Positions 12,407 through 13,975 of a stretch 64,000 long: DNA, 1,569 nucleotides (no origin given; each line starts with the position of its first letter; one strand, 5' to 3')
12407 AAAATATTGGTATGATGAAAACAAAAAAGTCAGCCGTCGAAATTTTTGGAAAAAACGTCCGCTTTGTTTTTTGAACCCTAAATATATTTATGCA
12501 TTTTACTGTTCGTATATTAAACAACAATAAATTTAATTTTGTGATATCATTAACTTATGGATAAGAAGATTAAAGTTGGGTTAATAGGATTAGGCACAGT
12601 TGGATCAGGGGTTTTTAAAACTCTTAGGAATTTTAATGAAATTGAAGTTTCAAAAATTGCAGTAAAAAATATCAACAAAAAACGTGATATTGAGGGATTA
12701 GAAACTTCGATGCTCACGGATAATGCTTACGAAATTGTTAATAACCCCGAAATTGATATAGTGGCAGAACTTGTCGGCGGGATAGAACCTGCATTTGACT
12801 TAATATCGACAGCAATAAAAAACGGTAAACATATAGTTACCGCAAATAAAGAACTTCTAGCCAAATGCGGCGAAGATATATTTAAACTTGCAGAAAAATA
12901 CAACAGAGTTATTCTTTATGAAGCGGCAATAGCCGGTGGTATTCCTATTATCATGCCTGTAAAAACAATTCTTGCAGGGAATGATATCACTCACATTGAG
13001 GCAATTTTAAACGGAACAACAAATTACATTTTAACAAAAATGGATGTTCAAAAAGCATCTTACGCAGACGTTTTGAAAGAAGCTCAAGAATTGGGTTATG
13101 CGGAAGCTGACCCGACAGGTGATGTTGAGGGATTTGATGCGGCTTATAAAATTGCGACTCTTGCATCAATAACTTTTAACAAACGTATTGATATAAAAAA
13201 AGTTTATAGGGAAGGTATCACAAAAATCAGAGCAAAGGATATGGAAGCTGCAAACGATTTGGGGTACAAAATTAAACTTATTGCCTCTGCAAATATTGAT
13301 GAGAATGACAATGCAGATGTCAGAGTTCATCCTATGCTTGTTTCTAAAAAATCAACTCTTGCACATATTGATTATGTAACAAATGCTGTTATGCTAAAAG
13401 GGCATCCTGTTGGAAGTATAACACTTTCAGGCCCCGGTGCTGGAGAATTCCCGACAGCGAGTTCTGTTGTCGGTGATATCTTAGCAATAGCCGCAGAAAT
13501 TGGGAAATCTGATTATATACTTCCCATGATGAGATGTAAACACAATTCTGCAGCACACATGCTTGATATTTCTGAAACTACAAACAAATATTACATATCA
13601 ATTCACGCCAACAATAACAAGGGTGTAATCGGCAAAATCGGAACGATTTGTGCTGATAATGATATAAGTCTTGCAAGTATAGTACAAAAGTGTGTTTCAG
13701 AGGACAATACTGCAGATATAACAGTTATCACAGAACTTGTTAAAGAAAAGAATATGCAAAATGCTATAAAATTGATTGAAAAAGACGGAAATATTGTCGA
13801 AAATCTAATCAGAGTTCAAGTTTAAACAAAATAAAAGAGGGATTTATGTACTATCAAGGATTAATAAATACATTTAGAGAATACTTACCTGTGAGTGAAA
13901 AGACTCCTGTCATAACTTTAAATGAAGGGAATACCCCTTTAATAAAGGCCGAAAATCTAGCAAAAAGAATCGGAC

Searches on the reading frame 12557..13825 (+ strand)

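Call 14: search_protein_families(library=pfam, proteins=[window:12557-13825:+], max_evalue=0.01)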
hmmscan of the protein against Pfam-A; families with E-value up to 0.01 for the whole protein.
window:12557-13825:+ (422 aa): 5 families
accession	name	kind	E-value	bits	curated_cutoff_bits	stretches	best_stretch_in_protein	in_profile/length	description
PF00742.24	Homoserine_dh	-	1.2e-61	208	22.9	1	130-309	1-173/173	Homoserine dehydrogenase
PF03447.22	NAD_binding_3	-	1.2e-17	65.1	24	1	11-122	1-116/116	Homoserine dehydrogenase, NAD binding domain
PF01842.31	ACT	-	1.4e-08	34.8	27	1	345-410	1-64/66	ACT domain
PF01408.29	GFO_IDH_MocA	-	0.0011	20.1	24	1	5-94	1-90/120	Oxidoreductase family, NAD-binding Rossmann fold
PF02670.22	DXP_reductoisom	-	0.0037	18.4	21.7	1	47-105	70-129/129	1-deoxy-D-xylulose 5-phosphate reductoisomerase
